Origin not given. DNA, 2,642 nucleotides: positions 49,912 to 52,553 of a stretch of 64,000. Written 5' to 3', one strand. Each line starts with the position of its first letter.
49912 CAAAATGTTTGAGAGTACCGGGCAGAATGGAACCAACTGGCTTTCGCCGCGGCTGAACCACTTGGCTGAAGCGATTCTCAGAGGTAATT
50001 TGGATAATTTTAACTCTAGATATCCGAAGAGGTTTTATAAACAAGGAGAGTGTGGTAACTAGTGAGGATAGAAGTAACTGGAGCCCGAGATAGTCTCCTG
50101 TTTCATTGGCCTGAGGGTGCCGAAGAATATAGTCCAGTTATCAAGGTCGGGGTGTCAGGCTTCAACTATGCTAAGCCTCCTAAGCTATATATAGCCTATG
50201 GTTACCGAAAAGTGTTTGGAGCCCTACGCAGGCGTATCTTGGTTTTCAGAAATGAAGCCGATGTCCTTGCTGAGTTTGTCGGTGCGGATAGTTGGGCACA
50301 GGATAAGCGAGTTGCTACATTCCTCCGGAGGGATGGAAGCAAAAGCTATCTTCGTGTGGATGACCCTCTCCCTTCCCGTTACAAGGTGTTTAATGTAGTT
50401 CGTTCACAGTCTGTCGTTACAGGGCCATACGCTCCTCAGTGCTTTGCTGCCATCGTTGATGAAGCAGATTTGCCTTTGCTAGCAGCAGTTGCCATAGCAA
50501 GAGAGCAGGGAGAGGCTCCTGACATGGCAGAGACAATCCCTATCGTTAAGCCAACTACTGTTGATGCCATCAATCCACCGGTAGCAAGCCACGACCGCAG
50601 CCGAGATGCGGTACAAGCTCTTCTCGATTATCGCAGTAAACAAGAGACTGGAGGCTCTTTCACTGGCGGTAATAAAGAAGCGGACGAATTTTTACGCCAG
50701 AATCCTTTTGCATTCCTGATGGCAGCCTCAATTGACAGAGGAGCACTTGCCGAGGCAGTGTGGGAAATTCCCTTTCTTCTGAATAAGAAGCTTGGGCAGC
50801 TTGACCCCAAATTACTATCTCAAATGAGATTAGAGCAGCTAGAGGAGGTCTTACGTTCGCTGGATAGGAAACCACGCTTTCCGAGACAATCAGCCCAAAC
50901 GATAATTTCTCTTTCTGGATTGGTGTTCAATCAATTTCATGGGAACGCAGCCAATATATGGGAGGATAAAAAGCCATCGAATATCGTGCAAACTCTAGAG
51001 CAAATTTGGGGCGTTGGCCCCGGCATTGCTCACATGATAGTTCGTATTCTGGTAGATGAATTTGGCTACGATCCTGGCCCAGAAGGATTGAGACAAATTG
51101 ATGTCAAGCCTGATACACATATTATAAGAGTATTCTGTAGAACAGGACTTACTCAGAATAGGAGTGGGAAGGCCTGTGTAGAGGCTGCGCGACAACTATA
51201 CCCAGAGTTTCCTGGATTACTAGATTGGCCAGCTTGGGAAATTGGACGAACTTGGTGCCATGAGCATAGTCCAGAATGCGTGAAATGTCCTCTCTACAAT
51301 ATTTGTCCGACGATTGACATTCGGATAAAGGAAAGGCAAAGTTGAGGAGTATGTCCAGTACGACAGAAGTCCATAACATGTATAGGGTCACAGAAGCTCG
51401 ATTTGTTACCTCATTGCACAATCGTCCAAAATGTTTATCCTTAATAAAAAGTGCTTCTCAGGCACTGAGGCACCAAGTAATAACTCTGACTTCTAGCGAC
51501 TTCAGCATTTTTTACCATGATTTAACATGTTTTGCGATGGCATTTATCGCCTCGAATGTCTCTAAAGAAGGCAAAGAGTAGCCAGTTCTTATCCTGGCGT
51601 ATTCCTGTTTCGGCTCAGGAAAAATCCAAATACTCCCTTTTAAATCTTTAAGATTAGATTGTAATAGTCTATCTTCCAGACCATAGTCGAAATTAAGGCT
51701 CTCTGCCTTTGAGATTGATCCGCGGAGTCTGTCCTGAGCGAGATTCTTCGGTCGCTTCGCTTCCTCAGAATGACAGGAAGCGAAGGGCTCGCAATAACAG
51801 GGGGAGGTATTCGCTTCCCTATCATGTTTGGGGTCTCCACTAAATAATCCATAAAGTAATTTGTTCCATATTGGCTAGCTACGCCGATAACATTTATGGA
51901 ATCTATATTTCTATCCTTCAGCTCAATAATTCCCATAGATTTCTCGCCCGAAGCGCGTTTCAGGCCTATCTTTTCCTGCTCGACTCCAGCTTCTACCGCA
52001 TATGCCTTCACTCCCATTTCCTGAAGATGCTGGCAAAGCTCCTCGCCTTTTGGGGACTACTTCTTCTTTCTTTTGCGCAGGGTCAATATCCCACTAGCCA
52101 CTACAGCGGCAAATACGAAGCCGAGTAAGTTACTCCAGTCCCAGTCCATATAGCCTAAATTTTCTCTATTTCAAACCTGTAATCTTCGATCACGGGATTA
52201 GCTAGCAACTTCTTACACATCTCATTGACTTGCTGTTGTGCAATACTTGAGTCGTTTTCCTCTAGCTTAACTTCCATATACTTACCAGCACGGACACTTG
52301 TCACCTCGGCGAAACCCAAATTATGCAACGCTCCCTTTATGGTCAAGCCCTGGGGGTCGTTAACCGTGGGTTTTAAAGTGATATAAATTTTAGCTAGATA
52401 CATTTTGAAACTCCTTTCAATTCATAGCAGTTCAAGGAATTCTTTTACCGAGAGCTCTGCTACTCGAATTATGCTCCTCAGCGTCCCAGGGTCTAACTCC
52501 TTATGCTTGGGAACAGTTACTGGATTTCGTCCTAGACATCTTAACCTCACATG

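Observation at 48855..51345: HEAT-repeat / YaaA-DUF6884-like / novel-domain HhH-GPD iron-sulfur glycosylase operon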

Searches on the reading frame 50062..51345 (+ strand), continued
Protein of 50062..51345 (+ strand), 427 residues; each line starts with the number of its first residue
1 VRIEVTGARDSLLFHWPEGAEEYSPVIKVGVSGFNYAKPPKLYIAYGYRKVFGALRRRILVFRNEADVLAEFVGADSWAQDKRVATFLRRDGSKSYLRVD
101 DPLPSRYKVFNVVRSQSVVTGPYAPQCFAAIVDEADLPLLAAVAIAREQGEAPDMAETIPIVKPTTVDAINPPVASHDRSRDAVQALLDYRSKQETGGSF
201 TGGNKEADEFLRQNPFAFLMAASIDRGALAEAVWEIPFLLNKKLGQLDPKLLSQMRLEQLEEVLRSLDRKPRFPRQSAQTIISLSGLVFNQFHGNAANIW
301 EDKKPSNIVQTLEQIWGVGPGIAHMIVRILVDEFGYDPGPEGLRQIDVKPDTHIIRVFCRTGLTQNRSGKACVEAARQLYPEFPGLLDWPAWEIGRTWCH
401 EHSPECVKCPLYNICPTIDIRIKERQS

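Call 106: search_protein_families(library=pfam, proteins=[L012:6918-7826:+, L012:4251-5474:+, L012:3218-4195:+], max_evalue=1)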
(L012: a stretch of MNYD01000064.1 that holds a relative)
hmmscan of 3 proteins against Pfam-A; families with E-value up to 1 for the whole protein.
L012:6918-7826:+ (303 aa): 2 families
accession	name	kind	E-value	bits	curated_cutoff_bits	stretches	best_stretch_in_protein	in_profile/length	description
PF21790.3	OGG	-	4.6e-37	128.1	27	1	35-238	6-201/201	Putative 8-oxoguanine DNA glycosylase OGG-like protein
PF24022.1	DUF7334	-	0.027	14.7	27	1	41-78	7-42/58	Family of unknown function (DUF7334)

L012:4251-5474:+ (408 aa): 4 families
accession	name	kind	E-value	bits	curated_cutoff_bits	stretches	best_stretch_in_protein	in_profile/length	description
PF14281.12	PDDEXK_4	-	1.4e-08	35.4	22.3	1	34-188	34-175/183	PD-(D/E)XK nuclease superfamily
PF04760.21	IF2_N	-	0.079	13.2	25.3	1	224-250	5-32/53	Translation initiation factor IF-2, N-terminal region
PF18743.7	AHJR-like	-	0.12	12.4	26.1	1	86-142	45-97/123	REase_AHJR-like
PF20162.4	Etd1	-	0.17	12.9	27.5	0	139-165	37-63/98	Septation protein etd1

L012:3218-4195:+ (326 aa): 5 families
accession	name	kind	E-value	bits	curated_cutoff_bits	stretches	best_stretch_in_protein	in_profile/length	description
PF25583.1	WCX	-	3.4e-17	63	23.9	1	242-318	4-76/76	WCX domain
PF13280.12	WYL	-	2.8e-14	53.3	21.8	1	141-210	2-69/70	WYL domain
PF08279.18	HTH_11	-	2.3e-06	27.8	25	1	11-65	1-53/55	HTH domain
PF13384.12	HTH_23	-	0.049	13.9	24.6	1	24-44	16-36/50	Homeodomain-like domain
PF19187.6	HTH_PafC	-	0.11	12.7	32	0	10-48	4-41/115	PafC helix-turn-helix domain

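Call 107: list_cluster_members(proteins=[P0001, P0090, P0256])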
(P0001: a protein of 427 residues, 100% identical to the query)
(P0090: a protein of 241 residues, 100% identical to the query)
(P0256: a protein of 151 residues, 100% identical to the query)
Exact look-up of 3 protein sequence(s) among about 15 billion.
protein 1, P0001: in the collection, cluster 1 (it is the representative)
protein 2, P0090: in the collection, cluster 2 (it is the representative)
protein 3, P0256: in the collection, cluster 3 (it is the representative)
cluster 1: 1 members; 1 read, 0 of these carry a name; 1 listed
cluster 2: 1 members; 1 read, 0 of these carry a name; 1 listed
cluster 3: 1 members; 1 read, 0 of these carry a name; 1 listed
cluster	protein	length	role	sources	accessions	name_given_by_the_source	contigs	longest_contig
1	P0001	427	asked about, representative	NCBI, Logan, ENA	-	-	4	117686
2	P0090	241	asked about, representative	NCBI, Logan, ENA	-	-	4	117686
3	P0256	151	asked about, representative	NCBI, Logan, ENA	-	-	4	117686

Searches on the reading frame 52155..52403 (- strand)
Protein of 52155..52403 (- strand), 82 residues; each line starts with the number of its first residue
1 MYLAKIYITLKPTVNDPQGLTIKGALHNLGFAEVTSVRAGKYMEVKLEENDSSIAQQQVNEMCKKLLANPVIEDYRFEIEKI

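Call 3: search_protein_families(library=pfam, proteins=[window:52155-52403:-], max_evalue=0.1)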
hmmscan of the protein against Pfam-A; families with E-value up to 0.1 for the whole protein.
window:52155-52403:- (82 aa): 2 families
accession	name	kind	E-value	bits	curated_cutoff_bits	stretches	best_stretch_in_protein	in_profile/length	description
PF02700.19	PurS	-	4.5e-33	113.7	22.2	1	4-79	2-77/77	Phosphoribosylformylglycinamidine (FGAM) synthase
PF18075.7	FtsX_ECD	-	0.09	13.8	23.5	0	49-78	9-35/96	FtsX extracellular domain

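Call 61: find_encoding_contigs(protein=window:52155-52403:-, flank=6000, max_places=8)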
Protein window:52155-52403:- (82 aa): 4 contigs read that carry it; 2 places shown.
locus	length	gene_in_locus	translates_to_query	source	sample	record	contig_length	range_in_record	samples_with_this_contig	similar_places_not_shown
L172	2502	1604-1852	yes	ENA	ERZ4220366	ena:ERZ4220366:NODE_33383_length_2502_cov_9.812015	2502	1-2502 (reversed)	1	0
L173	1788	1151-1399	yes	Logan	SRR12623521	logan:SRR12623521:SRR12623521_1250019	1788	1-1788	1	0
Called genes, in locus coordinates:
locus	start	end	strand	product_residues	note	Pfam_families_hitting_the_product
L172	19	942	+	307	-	PF01259:SAICAR_synt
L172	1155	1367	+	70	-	PF15919:HicB_lk_antitox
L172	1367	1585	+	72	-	PF07927:HicA_toxin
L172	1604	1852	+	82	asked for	PF02700:PurS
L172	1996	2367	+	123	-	-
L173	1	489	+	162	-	?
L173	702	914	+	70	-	PF15919:HicB_lk_antitox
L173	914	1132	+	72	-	PF07927:HicA_toxin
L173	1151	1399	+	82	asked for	PF02700:PurS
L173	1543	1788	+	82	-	?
